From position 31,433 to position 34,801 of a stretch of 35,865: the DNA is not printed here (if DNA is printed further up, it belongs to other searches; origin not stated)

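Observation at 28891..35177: Same-strand surface-protein module directly downstream of the aglB glycosylation island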

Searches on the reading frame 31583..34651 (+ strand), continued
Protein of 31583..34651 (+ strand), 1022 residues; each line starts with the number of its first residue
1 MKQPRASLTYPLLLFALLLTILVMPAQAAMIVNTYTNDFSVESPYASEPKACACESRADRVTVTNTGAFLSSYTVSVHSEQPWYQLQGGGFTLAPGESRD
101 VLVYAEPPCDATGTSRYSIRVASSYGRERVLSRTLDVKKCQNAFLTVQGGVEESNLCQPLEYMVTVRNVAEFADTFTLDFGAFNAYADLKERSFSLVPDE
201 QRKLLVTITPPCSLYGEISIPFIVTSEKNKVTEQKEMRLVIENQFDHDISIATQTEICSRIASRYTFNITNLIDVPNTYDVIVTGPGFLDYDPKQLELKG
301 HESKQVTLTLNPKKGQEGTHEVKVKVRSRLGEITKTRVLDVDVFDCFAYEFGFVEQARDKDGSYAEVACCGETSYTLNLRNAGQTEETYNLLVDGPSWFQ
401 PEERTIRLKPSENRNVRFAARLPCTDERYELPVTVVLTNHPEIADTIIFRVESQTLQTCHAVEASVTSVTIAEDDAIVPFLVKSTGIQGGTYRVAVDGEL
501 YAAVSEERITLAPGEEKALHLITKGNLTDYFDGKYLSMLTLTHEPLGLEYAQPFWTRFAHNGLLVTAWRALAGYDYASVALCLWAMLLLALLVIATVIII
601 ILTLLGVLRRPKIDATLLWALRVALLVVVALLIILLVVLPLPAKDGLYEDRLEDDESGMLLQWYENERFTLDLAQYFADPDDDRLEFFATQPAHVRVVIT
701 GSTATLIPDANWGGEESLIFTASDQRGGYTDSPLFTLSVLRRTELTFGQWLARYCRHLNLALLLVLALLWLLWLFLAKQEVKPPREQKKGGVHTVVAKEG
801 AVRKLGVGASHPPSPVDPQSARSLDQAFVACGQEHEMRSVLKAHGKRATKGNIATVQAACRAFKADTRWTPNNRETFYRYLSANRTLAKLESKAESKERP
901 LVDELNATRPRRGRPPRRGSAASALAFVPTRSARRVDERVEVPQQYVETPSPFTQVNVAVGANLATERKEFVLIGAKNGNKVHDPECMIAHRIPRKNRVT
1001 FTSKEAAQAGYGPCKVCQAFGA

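Call 61: search_protein_representatives(alignment_id=A1)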
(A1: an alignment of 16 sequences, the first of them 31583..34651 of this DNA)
Query: 16 sequences, 1017 profile positions. Proteins with E-value up to 0.001 (for the whole library): 7195; up to 1e-10: 2831; up to 1e-30: 716. The best 150 are listed.
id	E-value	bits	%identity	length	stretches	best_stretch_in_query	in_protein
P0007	0.0e+00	1633.0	-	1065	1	6-1016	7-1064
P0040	6.6e-299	1011.3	-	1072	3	5-923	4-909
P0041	5.4e-287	971.8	-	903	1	6-905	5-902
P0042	3.5e-281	952.6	-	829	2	7-786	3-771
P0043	5.4e-267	905.6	-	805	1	10-809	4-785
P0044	6.8e-258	875.5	-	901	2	2-832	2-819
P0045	6.0e-257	872.4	-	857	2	9-780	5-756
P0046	2.1e-227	774.5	-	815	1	6-786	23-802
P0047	1.3e-223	762.0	-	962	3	7-785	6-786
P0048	1.6e-206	705.5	-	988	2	1-826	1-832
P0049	1.1e-204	699.4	-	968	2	5-828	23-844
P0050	3.2e-201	687.9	-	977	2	4-852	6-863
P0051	1.1e-199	682.8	-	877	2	9-802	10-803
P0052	2.8e-194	664.9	-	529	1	428-905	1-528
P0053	1.1e-193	663.0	-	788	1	6-777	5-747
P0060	1.1e-158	547.1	-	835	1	5-807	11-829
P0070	4.3e-131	455.7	-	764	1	12-768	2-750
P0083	7.5e-109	382.1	-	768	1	10-767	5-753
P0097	1.4e-95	338.2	-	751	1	6-772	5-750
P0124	1.8e-85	304.7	-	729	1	10-749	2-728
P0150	2.3e-78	281.2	-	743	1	36-766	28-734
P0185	2.3e-67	244.7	-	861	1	18-831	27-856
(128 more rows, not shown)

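Call 62: list_cluster_members(proteins=[P0040, P0043, P0046, P0053, P0060, P0070, P0083, P0097, P0124, P0150])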
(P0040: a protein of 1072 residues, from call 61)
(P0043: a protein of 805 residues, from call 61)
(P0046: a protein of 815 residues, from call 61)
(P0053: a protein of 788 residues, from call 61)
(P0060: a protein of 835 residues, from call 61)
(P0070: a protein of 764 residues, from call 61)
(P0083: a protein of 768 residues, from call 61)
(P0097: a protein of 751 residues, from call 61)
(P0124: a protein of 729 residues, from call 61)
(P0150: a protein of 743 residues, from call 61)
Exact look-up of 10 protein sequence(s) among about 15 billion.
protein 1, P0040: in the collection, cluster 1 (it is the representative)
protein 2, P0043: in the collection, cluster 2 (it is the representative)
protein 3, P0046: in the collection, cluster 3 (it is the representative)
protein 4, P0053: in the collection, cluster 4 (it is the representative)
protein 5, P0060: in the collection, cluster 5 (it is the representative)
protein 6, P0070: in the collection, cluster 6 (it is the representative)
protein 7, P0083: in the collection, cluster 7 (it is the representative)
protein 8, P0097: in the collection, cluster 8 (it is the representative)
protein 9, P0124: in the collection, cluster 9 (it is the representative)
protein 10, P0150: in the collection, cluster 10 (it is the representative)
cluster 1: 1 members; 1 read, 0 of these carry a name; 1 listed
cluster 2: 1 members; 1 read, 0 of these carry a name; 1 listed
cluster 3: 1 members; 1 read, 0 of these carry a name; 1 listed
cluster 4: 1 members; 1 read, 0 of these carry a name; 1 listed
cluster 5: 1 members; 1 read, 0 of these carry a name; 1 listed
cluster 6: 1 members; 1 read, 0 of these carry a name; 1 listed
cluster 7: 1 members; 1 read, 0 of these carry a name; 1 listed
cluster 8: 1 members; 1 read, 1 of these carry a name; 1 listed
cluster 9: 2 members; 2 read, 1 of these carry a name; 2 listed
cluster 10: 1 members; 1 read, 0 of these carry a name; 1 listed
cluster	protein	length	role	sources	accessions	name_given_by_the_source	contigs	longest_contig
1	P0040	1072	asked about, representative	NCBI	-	-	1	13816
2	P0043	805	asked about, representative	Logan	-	-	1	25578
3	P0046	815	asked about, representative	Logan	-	-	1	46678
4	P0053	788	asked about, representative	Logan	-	-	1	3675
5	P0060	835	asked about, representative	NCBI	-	-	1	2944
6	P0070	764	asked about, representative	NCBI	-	-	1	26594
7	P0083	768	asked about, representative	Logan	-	-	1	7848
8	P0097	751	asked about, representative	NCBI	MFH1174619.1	MAG: hypothetical protein V1725_05775 [archaeon]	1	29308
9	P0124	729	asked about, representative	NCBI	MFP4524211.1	MAG: Ig-like domain-containing protein [Candidatus Woesearchaeota archaeon]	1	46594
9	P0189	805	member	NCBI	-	-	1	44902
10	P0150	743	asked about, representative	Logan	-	-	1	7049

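Call 63: find_encoding_contigs(protein=P0124, flank=8000, max_places=1)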
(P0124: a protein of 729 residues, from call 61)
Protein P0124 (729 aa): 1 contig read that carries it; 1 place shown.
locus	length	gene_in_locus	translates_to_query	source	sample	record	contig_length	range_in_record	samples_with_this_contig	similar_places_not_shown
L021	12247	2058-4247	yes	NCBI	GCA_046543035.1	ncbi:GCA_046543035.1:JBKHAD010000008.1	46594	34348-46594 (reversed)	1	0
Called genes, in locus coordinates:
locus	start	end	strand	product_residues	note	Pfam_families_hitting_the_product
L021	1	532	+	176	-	?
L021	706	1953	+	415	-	PF10633:NPCBM_assoc (faint), PF11614:FixG_C (weak)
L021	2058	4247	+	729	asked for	PF06280:fn3_5 (faint), PF22544:HYDIN_VesB_CFA65-like_Ig (faint), PF23619:Ig_VWA7 (faint), PF24156:DUF7407 (faint), PF11614:FixG_C (faint), PF17892:Cadherin_5 (weak), PF17963:Big_9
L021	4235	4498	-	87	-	-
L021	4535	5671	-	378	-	PF00438:S-AdoMet_synt_N, PF02772:S-AdoMet_synt_M, PF02773:S-AdoMet_synt_C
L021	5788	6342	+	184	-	PF01381:HTH_3, PF12844:HTH_19 (weak), PF13560:HTH_31, PF00571:CBS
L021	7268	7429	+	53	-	-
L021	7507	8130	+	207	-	PF27359:TP_0179 (weak)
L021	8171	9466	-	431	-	PF13173:AAA_14, PF13635:DUF4143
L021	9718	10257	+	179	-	PF01909:NTP_transf_2 (weak), PF18765:Polbeta (weak)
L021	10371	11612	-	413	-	PF01637:ATPase_2 (weak), PF13173:AAA_14, PF13635:DUF4143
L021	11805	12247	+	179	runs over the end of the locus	PF01909:NTP_transf_2 (weak), PF18765:Polbeta (weak)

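Call 64: find_encoding_contigs(protein=P0097, flank=8000, max_places=1)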
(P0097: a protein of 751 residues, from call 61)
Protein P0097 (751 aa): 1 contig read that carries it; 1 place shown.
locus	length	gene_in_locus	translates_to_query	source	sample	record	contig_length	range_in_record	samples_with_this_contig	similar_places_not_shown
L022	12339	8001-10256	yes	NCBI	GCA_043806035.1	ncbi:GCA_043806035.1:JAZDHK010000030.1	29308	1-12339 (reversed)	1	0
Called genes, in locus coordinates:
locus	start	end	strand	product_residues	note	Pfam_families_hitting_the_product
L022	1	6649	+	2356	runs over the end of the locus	PF05345:He_PIG, PF18911:PKD_4, PF05345:He_PIG, PF18911:PKD_4, PF00801:PKD, PF18911:PKD_4, PF00801:PKD, PF18911:PKD_4, +25 more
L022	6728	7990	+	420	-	PF11614:FixG_C (faint), PF23619:Ig_VWA7 (faint), PF10633:NPCBM_assoc (weak)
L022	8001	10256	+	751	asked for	PF22067:Cep192_D3 (faint), PF22073:Cep192_D4 (faint), PF22544:HYDIN_VesB_CFA65-like_Ig (faint), PF11614:FixG_C (faint)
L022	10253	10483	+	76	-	-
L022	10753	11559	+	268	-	PF00589:Phage_integrase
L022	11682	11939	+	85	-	-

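Call 65: find_encoding_contigs(protein=P0046, flank=9000, max_places=1)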
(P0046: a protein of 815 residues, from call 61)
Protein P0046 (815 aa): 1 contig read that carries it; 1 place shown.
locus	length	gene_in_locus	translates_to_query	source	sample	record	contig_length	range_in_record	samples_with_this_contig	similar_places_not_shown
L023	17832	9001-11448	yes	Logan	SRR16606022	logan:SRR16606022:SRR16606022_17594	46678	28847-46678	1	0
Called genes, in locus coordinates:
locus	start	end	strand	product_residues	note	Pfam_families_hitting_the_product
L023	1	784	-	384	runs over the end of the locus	PF13439:Glyco_transf_4, PF20706:GT4-conflict, PF00534:Glycos_transf_1, PF13692:Glyco_trans_1_4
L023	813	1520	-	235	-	PF13641:Glyco_tranf_2_3 (weak), PF00535:Glycos_transf_2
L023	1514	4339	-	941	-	PF02516:STT3, PF21436:STT3-PglB_core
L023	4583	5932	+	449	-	-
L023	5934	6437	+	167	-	-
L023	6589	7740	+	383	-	-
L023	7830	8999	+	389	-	PF02412:TSP_3 (faint)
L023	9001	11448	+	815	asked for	PF11614:FixG_C (faint), PF17963:Big_9 (weak)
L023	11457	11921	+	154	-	-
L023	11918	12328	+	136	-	PF00072:Response_reg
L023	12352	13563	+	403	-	PF00004:AAA, PF25361:AAA_lid_RFC1 (weak), PF21960:RCF1-5-like_lid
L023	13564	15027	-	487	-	PF00209:SNF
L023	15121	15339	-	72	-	-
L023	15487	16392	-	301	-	PF07992:Pyr_redox_2, PF13738:Pyr_redox_3, PF00070:Pyr_redox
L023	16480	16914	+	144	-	-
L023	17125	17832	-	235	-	?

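Call 66: find_encoding_contigs(protein=P0070, flank=9000, max_places=1)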
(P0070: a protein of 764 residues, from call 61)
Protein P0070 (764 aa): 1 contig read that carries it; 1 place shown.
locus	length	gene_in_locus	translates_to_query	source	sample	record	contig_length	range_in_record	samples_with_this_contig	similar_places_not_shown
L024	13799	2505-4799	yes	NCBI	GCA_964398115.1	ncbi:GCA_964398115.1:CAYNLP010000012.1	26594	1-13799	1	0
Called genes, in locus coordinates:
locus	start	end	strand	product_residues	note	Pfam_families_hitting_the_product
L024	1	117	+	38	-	?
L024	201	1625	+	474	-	PF10633:NPCBM_assoc (faint), PF11614:FixG_C (weak)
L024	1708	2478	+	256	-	PF11614:FixG_C (weak)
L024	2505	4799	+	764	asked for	PF22544:HYDIN_VesB_CFA65-like_Ig (faint), PF22067:Cep192_D3 (faint), PF24156:DUF7407 (faint)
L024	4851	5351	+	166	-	PF00156:Pribosyltran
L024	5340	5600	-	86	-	-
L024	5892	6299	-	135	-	PF24292:DUF7479 (weak)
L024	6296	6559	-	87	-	-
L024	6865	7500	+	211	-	-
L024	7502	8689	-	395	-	PF01926:MMR_HSR1, PF02421:FeoB_N (weak), PF08438:YGR210-like_G4, PF02824:TGS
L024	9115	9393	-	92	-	-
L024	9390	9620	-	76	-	PF02697:VAPB_antitox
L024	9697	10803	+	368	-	-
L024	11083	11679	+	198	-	PF03956:Lys_export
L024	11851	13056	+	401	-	PF05496:RuvB_N (weak), PF13191:AAA_16 (faint), PF00004:AAA, PF22608:DNAX_ATPase_lid (weak), PF21960:RCF1-5-like_lid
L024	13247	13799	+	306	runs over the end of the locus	-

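Call 67: find_encoding_contigs(protein=P0185, flank=9000, max_places=1)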
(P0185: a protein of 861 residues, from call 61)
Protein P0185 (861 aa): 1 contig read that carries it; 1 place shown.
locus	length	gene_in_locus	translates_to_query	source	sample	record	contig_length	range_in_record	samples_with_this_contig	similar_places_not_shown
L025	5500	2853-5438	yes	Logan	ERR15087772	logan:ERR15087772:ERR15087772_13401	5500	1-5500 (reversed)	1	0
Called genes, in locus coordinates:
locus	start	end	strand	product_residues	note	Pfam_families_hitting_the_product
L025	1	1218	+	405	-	?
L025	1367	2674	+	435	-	PF15418:DUF4625 (faint), PF11614:FixG_C (faint), PF10633:NPCBM_assoc (faint)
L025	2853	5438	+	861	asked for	-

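Call 76: find_related_loci(query=A5, collection=metagenome_contigs, flank=4500)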
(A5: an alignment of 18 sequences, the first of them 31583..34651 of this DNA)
Query A5 (1022 aa) in metagenome_contigs; peptide patterns used: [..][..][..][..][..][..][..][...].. (x = any residue, [..] = any of these).
41 stretches matched a pattern; 7 encode a relative of the query (tblastn E <= 1e-3); 7 distinct loci.
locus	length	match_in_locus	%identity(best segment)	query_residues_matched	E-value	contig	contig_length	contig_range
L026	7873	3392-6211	51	8-881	0e+0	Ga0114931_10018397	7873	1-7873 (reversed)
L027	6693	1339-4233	54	12-1020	0e+0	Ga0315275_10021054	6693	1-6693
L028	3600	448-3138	36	13-893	0e+0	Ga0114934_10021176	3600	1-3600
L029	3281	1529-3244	33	12-588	3e-108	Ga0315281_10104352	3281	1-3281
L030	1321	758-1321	39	14-198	1e-39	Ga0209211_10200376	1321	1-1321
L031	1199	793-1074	41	12-104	2e-20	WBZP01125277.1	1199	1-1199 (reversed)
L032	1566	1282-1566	36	9-102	2e-16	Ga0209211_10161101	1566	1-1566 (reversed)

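Call 92: fold_search(model_id=the predicted structure, library=viral)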
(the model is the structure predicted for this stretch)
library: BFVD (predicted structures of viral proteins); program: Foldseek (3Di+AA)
matches with E <= 10: 926; with E <= 0.001: 354
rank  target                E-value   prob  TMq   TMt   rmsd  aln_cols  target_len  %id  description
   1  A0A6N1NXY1            4.6e-25  1.00  0.17  0.17  20.3       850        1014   11  DUF11 domain-containing protein [Tupanvirus soda lake]
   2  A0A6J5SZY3            1.0e-20  1.00  0.21  0.18  43.5      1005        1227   11  Ig [uncultured Caudovirales phage]
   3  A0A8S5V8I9            8.4e-20  1.00  0.14  0.21  22.8       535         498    8  BACON domain-containing protein [Siphoviridae sp. cttma3]
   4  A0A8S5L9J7            1.5e-18  1.00  0.11  0.10  32.9       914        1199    8  Cellulase [Myoviridae sp. ctPuP5]
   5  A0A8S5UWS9            3.0e-18  1.00  0.13  0.14  25.5       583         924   11  Uncharacterized protein [Siphoviridae sp. ctzO58]
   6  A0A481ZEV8            4.9e-18  1.00  0.12  0.12  35.6       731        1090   12  Putative Ig domain protein [Pithovirus LCPAC404]
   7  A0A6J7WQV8            5.2e-18  1.00  0.21  0.18  40.3       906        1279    8  Uncharacterized protein [uncultured Caudovirales phage]
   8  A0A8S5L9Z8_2          1.3e-17  1.00  0.16  0.16  27.2       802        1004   10  Binding domain, N-terminal [Myoviridae sp. ctPuP5]
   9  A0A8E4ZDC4            1.6e-17  1.00  0.14  0.20  20.9       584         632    9  BACON domain-containing protein [Polaribacter phage Leef_1]
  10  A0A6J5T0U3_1          4.2e-17  1.00  0.18  0.19  33.8       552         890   14  Ig [uncultured Caudovirales phage]
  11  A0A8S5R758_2          8.4e-17  1.00  0.19  0.20  33.7       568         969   12  Tail protein [virus sp. ctee23]
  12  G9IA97                1.2e-16  1.00  0.18  0.19  27.8       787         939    8  (no name in the UniProt tables at hand)
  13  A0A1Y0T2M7            2.0e-16  1.00  0.12  0.13  30.8       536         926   11  Glycoside hydrolase family 5 domain-containing protein [Pseudomonas phage Skulduggery]
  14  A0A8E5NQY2            4.6e-16  1.00  0.12  0.11  38.4       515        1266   12  (no name in the UniProt tables at hand)
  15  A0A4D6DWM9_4          7.7e-16  1.00  0.11  0.09  32.8       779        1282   11  Uncharacterized protein [Edwardsiella phage pEt-SU]
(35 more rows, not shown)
